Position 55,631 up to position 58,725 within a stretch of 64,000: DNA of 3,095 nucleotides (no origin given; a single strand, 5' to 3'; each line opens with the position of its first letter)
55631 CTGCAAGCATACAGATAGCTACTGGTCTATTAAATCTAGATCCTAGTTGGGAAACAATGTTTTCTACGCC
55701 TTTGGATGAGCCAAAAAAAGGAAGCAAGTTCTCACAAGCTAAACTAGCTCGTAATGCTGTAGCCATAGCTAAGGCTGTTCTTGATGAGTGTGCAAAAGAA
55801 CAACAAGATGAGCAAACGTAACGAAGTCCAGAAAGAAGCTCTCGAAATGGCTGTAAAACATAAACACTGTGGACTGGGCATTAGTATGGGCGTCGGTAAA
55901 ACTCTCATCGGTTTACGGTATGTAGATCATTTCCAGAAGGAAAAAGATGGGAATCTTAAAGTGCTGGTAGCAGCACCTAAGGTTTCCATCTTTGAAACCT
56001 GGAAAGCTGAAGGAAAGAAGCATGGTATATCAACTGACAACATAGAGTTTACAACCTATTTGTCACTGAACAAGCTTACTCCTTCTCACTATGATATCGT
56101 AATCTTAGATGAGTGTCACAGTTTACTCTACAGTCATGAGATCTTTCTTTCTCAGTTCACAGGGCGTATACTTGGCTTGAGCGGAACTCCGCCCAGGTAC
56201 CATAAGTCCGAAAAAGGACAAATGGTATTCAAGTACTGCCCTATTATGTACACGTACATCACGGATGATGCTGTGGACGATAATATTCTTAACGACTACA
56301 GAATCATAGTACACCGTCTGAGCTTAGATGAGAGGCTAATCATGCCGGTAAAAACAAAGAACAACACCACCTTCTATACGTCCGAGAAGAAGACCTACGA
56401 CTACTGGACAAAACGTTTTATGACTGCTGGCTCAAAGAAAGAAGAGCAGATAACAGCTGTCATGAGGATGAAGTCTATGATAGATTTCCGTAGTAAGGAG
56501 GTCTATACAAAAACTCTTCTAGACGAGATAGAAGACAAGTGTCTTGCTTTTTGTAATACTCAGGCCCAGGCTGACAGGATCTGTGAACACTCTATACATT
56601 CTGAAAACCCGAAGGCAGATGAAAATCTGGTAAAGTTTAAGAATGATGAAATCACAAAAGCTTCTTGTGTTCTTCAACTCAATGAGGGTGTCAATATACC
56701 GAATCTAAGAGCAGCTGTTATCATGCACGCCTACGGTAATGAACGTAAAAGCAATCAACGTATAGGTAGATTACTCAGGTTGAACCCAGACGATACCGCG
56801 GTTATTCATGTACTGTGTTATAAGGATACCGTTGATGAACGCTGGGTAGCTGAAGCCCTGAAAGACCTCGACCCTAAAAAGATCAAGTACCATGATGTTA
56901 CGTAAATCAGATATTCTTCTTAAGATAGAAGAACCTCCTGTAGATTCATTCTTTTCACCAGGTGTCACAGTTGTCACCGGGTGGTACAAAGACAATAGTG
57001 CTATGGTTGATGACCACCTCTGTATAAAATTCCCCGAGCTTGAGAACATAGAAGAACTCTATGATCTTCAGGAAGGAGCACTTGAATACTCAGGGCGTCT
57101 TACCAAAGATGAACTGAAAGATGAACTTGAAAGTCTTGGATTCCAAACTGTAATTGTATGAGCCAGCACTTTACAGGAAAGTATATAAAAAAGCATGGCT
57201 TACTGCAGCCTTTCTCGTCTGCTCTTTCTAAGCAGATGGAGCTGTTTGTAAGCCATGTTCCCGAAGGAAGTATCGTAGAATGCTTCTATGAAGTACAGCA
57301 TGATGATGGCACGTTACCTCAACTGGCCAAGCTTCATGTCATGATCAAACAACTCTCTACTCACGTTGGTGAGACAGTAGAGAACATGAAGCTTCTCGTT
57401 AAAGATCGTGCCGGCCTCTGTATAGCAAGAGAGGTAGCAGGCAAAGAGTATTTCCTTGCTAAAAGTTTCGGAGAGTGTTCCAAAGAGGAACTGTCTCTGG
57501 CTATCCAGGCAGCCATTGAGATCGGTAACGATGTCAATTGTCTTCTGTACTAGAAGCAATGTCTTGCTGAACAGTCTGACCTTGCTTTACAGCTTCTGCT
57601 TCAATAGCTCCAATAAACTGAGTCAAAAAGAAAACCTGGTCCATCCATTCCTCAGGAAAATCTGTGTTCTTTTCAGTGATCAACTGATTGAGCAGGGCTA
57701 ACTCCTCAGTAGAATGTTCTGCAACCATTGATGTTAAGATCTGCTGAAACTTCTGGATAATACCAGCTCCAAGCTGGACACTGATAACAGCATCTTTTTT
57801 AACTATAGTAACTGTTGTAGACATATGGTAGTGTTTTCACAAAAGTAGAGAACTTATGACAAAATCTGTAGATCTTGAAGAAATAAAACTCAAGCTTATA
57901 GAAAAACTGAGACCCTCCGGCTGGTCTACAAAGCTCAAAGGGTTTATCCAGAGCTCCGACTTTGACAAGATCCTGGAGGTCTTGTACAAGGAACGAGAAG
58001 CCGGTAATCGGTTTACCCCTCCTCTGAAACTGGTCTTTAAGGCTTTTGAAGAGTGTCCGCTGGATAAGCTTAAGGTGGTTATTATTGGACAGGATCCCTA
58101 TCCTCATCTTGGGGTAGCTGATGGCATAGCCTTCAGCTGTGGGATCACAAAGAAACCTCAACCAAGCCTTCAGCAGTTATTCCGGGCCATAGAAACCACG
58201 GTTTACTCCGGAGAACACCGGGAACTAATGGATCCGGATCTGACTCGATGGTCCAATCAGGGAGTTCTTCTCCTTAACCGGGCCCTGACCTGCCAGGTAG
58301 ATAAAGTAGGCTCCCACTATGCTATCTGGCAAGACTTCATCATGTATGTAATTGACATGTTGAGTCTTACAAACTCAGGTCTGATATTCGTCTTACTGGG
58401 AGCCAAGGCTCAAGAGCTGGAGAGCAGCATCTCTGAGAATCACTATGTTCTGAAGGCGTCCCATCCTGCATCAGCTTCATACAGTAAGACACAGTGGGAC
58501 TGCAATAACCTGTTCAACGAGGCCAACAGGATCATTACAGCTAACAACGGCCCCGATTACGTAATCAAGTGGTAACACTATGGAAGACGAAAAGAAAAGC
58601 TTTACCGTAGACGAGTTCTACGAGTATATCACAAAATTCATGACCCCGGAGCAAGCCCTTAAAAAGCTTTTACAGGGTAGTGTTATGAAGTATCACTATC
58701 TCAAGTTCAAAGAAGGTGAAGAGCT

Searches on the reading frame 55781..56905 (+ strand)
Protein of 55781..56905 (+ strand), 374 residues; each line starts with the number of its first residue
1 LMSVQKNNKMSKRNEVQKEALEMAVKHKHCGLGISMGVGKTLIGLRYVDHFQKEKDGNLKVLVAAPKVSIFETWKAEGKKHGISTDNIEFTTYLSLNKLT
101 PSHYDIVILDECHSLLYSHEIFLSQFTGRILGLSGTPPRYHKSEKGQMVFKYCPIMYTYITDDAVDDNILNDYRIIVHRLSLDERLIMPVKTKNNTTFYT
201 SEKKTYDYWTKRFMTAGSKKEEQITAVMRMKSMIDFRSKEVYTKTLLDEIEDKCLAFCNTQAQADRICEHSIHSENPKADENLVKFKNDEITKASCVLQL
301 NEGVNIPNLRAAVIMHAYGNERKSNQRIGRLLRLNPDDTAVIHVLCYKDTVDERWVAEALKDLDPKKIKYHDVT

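Call 11: search_protein_families(library=pfam, proteins=[window:55781-56905:+], max_evalue=0.01)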
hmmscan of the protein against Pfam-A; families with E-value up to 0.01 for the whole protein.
window:55781-56905:+ (374 aa): 5 families
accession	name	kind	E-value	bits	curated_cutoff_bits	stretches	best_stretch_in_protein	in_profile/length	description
PF04851.21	ResIII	-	6.4e-11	42.9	22.5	1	14-139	5-164/164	Type III restriction enzyme, res subunit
PF00271.37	Helicase_C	-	2e-06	28.5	23.5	1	246-334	10-109/110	Helicase conserved C-terminal domain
PF00270.35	DEAD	-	4.8e-06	26.8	26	1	15-83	2-70/167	DEAD/DEAH box helicase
PF09848.15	SLFN-g3_helicase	-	0.00011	22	24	1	37-120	11-96/354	Schlafen group 3, DNA/RNA helicase domain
PF00176.29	SNF2-rel_dom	-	0.0082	15.7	24.9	0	32-96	22-87/290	SNF2-related domain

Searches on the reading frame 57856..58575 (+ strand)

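Call 11: search_protein_families(library=pfam, proteins=[window:57856-58575:+], max_evalue=0.01)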
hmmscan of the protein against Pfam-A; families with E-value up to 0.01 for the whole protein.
window:57856-58575:+ (239 aa): 1 family
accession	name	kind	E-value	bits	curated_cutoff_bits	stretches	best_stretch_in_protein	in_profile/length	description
PF03167.25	UDG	-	4.7e-12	46.6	24.3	1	66-224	3-137/141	Uracil DNA glycosylase superfamily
